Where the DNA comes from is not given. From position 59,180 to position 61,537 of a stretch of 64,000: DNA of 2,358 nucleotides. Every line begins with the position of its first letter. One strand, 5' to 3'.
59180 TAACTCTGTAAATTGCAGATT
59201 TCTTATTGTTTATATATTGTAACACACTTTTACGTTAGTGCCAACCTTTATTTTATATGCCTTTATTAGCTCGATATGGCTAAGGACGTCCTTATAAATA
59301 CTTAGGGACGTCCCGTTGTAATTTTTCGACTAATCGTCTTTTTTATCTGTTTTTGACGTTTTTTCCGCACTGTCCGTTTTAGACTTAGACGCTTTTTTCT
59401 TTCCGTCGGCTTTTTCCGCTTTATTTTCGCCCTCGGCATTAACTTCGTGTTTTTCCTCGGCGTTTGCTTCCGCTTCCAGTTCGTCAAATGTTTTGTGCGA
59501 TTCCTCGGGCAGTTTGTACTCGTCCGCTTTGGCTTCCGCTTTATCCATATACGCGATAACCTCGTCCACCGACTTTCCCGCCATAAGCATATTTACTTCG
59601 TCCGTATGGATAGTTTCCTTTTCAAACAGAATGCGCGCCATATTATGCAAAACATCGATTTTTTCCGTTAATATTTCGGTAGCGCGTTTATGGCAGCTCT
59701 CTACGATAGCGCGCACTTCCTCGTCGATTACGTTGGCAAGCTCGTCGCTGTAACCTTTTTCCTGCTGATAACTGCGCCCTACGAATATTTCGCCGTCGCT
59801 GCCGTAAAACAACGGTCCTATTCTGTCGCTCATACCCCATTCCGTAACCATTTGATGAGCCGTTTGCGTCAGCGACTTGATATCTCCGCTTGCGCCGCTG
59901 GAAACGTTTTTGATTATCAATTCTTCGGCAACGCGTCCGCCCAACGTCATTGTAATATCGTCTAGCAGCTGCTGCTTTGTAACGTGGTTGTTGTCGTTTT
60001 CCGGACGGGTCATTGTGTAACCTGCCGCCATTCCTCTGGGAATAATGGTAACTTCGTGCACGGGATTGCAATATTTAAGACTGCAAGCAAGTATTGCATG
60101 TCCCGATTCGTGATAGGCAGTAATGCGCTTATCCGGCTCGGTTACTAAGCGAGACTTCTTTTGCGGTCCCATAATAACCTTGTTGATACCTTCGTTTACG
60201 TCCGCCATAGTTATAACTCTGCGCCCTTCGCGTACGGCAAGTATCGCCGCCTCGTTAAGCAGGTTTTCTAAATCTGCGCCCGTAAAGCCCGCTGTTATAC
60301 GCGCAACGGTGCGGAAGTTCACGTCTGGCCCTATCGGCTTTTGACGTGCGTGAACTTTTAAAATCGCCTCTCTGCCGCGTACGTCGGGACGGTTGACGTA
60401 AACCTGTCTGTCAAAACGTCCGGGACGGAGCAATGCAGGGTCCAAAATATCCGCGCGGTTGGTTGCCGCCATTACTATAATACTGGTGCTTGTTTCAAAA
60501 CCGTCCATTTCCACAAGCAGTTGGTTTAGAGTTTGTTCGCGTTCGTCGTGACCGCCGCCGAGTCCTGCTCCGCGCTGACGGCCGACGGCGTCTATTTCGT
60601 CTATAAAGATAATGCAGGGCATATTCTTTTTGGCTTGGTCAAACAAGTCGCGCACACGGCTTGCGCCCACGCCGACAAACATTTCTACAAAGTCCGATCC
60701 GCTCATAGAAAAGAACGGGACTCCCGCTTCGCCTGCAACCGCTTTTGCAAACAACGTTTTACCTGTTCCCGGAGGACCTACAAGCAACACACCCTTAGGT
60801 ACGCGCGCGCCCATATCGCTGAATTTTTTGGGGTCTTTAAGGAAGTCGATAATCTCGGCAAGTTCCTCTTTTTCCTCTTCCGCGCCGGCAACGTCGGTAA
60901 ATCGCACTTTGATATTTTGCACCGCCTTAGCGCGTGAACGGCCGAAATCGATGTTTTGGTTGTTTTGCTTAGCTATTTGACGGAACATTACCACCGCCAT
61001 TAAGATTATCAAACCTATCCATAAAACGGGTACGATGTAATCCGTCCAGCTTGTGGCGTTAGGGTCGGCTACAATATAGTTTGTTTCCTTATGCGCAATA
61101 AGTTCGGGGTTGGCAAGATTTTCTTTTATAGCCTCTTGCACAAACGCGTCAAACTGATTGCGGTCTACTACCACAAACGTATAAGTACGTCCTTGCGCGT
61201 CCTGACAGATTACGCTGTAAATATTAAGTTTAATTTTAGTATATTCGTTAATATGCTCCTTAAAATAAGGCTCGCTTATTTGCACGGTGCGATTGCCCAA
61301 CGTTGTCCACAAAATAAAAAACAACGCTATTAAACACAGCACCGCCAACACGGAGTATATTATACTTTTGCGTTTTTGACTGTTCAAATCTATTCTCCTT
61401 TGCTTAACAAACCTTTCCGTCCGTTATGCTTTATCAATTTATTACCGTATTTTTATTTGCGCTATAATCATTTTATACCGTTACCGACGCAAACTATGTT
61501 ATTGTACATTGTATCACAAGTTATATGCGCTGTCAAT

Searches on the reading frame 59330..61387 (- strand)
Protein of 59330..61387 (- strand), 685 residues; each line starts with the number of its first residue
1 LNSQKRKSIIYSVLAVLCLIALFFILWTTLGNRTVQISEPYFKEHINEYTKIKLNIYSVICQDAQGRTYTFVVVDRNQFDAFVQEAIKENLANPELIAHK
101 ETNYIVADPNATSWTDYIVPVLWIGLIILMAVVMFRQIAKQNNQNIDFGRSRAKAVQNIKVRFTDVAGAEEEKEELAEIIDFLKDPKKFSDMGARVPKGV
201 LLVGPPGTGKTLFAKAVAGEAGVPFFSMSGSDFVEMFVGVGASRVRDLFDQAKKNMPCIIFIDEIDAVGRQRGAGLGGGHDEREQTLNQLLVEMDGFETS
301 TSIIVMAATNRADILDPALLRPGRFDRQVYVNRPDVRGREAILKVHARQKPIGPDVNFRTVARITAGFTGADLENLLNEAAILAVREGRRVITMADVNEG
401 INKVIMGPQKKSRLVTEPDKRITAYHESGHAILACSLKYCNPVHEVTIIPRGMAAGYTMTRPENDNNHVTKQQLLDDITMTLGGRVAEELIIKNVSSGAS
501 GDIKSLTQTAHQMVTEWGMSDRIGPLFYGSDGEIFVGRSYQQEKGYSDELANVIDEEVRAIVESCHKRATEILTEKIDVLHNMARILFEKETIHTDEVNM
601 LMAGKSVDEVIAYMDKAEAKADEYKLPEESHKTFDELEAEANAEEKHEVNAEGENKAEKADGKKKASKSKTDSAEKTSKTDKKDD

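Call 41: search_protein_families(library=pfam, proteins=[window:59330-61387:-], max_evalue=0.00001)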
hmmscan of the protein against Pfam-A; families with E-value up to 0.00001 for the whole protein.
window:59330-61387:- (685 aa): 3 families
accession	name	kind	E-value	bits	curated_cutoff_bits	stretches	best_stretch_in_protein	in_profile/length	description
PF01434.24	Peptidase_M41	-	1.2e-66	224.7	29.9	1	414-600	2-190/191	Peptidase family M41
PF00004.35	AAA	-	5.4e-47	160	21.2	1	200-332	1-130/131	ATPase family associated with various cellular activities (AAA)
PF17862.7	AAA_lid_3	-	1.3e-15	57.1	27.2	1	355-398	1-44/45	AAA+ lid domain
